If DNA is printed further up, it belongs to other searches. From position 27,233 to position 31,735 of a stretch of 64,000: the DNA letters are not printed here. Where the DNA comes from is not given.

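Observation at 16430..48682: Hierarchical repeat: a 12-module, ~3.36-kb super-unit duplicated in tandem about ten times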

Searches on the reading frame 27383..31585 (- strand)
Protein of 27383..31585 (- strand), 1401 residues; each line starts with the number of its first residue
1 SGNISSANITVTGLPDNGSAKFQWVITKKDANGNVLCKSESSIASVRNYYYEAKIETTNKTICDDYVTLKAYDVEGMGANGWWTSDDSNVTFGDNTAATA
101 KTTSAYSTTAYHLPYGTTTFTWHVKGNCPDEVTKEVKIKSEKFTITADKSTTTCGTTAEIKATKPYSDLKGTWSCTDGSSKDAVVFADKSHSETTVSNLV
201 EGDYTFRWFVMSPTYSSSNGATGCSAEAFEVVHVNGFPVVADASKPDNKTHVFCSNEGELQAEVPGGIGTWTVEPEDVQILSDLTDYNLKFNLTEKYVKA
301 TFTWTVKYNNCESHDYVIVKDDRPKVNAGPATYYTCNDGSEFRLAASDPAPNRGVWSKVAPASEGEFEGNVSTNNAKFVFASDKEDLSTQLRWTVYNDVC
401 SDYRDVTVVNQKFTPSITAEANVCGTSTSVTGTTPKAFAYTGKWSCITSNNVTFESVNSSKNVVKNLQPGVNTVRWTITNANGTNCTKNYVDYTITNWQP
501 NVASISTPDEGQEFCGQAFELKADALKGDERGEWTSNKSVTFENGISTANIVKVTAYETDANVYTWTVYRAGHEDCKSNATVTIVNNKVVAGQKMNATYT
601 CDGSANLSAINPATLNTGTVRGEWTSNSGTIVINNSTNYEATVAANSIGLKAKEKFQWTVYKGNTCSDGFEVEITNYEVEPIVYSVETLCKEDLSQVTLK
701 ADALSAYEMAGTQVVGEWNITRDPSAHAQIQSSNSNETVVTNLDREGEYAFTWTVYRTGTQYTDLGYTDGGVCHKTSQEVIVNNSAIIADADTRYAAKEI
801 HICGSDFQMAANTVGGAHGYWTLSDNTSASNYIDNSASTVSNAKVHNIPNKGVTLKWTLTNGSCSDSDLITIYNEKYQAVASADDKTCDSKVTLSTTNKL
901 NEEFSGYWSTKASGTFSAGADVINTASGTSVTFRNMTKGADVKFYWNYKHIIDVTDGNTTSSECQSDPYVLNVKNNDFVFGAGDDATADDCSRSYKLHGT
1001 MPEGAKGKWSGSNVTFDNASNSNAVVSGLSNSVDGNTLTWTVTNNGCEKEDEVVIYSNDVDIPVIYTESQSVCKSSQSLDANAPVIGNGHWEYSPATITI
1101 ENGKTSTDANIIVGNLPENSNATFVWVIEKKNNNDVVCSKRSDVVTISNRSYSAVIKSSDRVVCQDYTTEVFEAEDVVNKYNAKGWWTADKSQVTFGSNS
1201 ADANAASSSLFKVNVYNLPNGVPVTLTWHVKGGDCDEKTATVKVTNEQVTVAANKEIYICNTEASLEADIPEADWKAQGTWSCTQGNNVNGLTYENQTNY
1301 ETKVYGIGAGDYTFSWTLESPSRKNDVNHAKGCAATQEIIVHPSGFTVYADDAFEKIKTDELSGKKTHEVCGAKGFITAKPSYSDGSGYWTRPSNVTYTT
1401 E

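Call 9: search_protein_families(library=pfam, proteins=[window:27383-31585:-], max_evalue=0.01)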
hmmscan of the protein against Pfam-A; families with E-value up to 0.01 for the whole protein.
window:27383-31585:- (1401 aa): 1 family
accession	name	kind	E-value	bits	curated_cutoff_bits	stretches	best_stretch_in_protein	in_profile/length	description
PF22352.2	K319L-like_PKD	-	0.0018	18.7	27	1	155-213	11-71/84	K319L-like, PKD domain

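Call 16: search_protein_families(library=ncbifam, proteins=[window:27383-31585:-], max_evalue=0.01)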
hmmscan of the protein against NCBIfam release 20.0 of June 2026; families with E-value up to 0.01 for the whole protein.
window:27383-31585:- (1401 aa): 0 families

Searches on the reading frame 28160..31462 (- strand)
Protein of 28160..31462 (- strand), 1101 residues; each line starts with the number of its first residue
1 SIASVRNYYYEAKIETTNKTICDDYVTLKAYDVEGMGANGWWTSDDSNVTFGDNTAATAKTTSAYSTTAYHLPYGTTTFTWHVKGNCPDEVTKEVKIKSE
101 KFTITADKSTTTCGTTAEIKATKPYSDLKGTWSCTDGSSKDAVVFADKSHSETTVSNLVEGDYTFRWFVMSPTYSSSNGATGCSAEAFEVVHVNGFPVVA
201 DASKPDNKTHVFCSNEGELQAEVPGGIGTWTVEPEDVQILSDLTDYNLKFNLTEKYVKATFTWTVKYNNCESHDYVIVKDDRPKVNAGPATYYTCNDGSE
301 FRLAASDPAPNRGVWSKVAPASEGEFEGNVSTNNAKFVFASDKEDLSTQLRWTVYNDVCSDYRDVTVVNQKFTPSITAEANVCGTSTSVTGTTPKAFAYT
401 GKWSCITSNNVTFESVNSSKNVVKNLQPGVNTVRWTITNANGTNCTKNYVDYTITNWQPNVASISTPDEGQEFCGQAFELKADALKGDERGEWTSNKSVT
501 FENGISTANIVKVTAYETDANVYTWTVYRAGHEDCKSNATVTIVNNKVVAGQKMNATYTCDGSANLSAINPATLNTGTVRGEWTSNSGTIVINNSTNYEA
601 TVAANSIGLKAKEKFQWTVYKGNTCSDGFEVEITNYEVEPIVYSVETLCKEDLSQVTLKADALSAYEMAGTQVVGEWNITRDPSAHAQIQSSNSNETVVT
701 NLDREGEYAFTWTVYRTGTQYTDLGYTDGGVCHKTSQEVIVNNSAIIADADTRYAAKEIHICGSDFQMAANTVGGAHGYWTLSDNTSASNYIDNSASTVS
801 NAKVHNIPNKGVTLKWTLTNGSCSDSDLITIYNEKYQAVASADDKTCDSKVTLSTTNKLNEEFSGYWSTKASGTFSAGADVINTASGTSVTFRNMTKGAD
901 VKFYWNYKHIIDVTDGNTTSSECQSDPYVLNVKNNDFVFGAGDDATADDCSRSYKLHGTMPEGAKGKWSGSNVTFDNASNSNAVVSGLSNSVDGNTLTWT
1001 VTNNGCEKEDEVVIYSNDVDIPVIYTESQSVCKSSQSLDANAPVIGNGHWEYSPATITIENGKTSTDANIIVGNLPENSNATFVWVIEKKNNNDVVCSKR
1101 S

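Call 81: search_protein_representatives(alignment_id=A3)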
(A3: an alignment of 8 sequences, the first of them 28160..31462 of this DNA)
Query: 8 sequences, 1115 profile positions. Proteins with E-value up to 0.001 (for the whole library): 5124; up to 1e-10: 3106; up to 1e-30: 1389. The best 150 are listed.
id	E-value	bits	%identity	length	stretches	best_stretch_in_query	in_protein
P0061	0.0e+00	2495.3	-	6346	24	227-685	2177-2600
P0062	0.0e+00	2399.4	-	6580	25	17-605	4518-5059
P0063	0.0e+00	2372.6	-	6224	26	61-605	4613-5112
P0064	0.0e+00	2229.3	-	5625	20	59-660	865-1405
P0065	0.0e+00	2228.4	-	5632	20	70-553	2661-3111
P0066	0.0e+00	1902.7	-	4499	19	62-681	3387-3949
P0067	0.0e+00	1873.7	-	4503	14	16-591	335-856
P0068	0.0e+00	1754.1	-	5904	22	58-574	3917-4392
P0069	0.0e+00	1697.8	-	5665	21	68-655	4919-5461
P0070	0.0e+00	1662.8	-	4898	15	167-1090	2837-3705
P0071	0.0e+00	1655.9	-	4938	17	58-588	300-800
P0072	0.0e+00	1650.5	-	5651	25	359-640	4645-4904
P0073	0.0e+00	1545.3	-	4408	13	47-641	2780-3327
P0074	0.0e+00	1537.4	-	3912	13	224-681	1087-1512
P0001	0.0e+00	1427.1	-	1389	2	1-1115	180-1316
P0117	8.2e-225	765.5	-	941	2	252-1113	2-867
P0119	8.9e-220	748.9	-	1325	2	2-816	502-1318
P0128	2.1e-210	717.8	-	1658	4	2-1109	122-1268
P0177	2.0e-172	592.0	-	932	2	650-1114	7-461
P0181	7.7e-171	586.8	-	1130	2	72-1114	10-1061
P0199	1.6e-164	565.9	-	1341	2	2-720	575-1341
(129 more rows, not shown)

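Call 84: find_encoding_contigs(protein=P0117, flank=10000)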
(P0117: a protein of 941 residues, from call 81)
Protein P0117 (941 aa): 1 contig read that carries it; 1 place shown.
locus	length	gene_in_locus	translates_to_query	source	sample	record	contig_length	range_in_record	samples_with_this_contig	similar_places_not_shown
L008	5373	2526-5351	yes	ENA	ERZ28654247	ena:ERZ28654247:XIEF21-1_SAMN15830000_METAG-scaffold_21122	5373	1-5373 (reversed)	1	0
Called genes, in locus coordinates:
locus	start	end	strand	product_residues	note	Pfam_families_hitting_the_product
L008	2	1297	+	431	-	?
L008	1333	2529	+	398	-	-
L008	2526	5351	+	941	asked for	-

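Call 85: find_encoding_contigs(protein=P0128, flank=10000)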
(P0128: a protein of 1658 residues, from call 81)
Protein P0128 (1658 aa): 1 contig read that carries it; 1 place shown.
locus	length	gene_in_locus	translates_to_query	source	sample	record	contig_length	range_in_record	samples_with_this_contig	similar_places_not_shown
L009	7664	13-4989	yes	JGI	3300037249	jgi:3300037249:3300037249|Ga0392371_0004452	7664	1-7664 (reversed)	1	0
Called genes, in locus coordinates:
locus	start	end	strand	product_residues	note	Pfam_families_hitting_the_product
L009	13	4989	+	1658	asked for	-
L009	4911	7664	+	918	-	?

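Call 86: find_encoding_contigs(protein=P0199, flank=10000)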
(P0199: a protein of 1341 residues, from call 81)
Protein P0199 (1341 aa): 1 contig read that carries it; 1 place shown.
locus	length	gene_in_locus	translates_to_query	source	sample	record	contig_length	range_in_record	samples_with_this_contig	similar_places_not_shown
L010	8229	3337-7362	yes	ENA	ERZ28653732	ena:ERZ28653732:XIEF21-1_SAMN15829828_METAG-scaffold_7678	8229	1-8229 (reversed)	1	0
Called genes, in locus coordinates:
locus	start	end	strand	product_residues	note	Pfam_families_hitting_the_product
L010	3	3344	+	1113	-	?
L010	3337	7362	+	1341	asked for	-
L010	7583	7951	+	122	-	-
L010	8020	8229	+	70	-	?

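Call 87: find_encoding_contigs(protein=P0119, flank=10000)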
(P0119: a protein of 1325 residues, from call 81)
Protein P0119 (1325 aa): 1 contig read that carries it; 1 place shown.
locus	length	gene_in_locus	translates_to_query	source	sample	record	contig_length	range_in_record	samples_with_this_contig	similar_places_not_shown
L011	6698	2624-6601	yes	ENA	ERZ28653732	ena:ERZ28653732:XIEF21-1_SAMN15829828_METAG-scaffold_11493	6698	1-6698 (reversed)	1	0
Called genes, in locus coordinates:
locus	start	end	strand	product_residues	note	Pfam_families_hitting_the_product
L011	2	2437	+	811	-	?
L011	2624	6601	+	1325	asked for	-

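Call 88: find_encoding_contigs(protein=P0181, flank=10000)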
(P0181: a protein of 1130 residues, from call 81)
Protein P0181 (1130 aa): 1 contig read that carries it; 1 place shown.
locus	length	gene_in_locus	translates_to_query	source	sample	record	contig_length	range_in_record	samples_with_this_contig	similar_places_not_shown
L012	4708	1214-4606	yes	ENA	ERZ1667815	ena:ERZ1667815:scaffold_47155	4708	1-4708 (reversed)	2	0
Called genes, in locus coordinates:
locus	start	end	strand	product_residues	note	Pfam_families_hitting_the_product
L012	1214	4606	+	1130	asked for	-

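Call 89: find_encoding_contigs(protein=P0177, flank=10000)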
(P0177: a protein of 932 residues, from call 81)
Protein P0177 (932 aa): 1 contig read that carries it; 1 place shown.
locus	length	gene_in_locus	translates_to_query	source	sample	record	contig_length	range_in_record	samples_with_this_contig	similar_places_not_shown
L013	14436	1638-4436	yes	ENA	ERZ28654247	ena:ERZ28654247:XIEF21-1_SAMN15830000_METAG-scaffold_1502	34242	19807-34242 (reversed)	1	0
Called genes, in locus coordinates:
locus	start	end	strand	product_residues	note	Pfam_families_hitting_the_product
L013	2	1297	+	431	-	?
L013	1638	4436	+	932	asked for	-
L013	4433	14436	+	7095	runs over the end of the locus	PF00801:PKD (weak), PF18911:PKD_4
